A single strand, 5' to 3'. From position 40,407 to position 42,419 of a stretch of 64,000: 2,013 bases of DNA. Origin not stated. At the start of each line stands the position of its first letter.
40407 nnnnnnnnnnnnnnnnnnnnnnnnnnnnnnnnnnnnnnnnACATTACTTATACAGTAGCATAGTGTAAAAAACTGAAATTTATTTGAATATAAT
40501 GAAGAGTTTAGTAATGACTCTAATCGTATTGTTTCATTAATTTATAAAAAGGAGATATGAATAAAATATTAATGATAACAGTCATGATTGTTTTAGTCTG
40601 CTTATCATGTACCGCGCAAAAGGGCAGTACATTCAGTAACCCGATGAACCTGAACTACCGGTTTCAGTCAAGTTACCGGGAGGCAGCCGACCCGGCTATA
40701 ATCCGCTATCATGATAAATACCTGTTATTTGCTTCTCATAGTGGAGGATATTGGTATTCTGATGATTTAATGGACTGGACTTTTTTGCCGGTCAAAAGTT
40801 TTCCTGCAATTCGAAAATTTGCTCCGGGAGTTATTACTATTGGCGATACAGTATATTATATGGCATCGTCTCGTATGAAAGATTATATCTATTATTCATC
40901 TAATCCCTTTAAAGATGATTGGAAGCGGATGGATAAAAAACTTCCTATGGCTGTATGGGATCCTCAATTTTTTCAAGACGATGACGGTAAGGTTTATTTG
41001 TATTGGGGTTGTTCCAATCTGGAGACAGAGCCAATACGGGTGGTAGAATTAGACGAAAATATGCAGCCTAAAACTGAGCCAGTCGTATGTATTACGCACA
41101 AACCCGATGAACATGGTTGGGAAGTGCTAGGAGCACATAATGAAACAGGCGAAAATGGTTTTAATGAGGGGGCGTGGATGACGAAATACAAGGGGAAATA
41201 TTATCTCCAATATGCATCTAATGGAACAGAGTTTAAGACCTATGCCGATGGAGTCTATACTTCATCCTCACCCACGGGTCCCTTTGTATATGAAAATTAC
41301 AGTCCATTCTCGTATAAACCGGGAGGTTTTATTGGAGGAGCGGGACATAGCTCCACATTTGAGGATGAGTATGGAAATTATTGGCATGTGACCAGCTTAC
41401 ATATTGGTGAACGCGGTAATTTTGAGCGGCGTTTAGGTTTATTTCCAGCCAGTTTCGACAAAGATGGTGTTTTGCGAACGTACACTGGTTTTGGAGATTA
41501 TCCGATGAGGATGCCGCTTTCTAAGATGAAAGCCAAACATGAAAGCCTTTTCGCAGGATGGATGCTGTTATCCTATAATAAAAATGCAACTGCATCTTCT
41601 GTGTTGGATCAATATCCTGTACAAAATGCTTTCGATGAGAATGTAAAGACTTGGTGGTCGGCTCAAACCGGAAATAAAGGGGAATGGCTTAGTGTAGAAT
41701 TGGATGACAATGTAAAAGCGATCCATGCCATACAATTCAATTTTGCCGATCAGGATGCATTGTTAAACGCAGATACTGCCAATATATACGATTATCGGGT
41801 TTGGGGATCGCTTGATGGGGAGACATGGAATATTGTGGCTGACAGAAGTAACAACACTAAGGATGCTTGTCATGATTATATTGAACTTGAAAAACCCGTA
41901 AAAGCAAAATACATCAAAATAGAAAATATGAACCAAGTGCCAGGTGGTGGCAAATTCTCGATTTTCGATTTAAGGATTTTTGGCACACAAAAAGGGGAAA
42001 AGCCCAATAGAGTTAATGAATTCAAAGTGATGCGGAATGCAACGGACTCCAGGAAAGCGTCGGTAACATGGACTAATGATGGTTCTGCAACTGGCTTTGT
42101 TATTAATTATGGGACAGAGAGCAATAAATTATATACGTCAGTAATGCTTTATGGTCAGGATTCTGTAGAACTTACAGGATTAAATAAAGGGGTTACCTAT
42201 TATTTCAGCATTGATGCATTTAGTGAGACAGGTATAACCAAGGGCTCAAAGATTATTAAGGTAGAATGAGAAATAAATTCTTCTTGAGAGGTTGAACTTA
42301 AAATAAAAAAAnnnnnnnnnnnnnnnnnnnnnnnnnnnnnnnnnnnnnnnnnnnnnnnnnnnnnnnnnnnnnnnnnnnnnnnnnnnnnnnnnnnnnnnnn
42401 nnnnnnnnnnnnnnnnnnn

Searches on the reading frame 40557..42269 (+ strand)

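Call 59: search_protein_families(library=pfam, proteins=[window:40557-42269:+], max_evalue=0.00001)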
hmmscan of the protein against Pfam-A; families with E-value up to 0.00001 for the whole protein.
window:40557-42269:+ (570 aa): 4 families
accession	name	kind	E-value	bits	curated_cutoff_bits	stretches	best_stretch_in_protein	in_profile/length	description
PF04616.20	Glyco_hydro_43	-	3.7e-24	86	32.2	1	43-305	10-287/288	Glycosyl hydrolases family 43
PF00754.31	F5_F8_type_C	-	3.4e-17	63.2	28.2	1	344-463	2-118/127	F5/8 type C domain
PF22633.2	F5_F8_type_C_2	-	1e-10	42.5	27.8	1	357-455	1-91/91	NedA-like, galactose-binding domain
PF00041.27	fn3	-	7.3e-07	29.7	25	1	488-569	5-83/84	Fibronectin type III domain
